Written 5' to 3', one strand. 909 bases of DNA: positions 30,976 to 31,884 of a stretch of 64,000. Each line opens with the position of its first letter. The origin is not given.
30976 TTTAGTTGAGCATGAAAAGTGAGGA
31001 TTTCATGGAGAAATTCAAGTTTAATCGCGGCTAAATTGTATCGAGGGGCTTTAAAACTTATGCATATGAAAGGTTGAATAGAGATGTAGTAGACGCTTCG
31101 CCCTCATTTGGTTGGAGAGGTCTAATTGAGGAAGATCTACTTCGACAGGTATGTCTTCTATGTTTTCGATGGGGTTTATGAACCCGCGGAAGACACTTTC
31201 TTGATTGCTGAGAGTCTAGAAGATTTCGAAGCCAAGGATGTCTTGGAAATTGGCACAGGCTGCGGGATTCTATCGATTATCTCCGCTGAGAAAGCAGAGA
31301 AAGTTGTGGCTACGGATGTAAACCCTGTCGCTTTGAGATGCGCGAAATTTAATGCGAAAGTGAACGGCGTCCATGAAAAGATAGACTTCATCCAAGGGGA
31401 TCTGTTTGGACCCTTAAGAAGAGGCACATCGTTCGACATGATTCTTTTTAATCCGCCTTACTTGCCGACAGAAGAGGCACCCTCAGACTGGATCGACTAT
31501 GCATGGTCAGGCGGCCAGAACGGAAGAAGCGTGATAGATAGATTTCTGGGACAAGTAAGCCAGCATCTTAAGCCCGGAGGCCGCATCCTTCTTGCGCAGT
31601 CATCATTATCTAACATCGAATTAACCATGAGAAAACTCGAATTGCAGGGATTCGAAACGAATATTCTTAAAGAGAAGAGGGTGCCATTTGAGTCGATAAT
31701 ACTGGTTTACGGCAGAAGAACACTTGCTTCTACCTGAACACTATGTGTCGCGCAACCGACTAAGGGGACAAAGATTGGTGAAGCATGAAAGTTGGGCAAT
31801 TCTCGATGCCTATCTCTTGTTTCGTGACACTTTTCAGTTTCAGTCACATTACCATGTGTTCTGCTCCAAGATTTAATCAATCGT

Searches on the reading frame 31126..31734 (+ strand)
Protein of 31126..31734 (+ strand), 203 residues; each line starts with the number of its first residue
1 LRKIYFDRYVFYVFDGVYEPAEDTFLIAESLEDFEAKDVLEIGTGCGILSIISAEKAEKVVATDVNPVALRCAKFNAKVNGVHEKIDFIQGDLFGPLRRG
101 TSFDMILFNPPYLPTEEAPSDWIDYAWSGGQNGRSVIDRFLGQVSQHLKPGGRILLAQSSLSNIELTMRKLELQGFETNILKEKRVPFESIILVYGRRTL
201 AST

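Call 26: search_protein_families(library=pfam, proteins=[window:31126-31734:+], max_evalue=0.01)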
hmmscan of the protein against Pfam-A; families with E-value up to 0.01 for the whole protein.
window:31126-31734:+ (203 aa): 20 families
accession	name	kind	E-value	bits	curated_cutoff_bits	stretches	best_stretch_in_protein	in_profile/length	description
PF05175.20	MTS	-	2.4e-16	60.3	23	1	25-113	21-109/170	Methyltransferase small domain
PF06325.19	PrmA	-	3.4e-12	46.9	22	1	35-107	161-231/296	Ribosomal protein L11 methyltransferase (PrmA)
PF13847.12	Methyltransf_31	-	2.7e-10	40.6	27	1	35-160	3-113/145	Methyltransferase domain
PF13649.12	Methyltransf_25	-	1e-09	39.4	27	1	39-108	1-70/97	Methyltransferase domain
PF08242.18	Methyltransf_12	-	4.8e-08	34.1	30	1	40-108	1-71/98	Methyltransferase domain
PF01170.24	UPF0020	-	7.2e-08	32.8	22.3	1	55-173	74-181/197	RMKL-like, methyltransferase domain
PF09445.16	Methyltransf_15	-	8.8e-08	32.3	22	1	38-111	3-80/165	RNA cap guanine-N2 methyltransferase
PF08241.18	Methyltransf_11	-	2.8e-07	31.5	21.2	1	40-108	1-66/95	Methyltransferase domain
PF02475.24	TRM5-TYW2_MTfase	-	2e-06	28.3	28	1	37-110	38-112/164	TRM5/TYW2 methyltransferase domain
PF13489.12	Methyltransf_23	-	5.4e-06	26.7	27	1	31-168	18-127/164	Methyltransferase domain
PF10294.15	Methyltransf_16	-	8.2e-06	26.1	21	1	32-88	43-102/174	Lysine methyltransferase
PF12847.13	Methyltransf_18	-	4.6e-05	23.9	27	1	37-106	16-86/151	Methyltransferase domain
PF01596.23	Methyltransf_3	-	0.00012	21.9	22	1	34-93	43-105/204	O-methyltransferase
PF04816.18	TrmK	-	0.0012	18.9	27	1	49-106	11-70/205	tRNA (adenine(22)-N(1))-methyltransferase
PF11899.13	DUF3419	-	0.0019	17.9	28.2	0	23-73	18-68/385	Protein of unknown function (DUF3419)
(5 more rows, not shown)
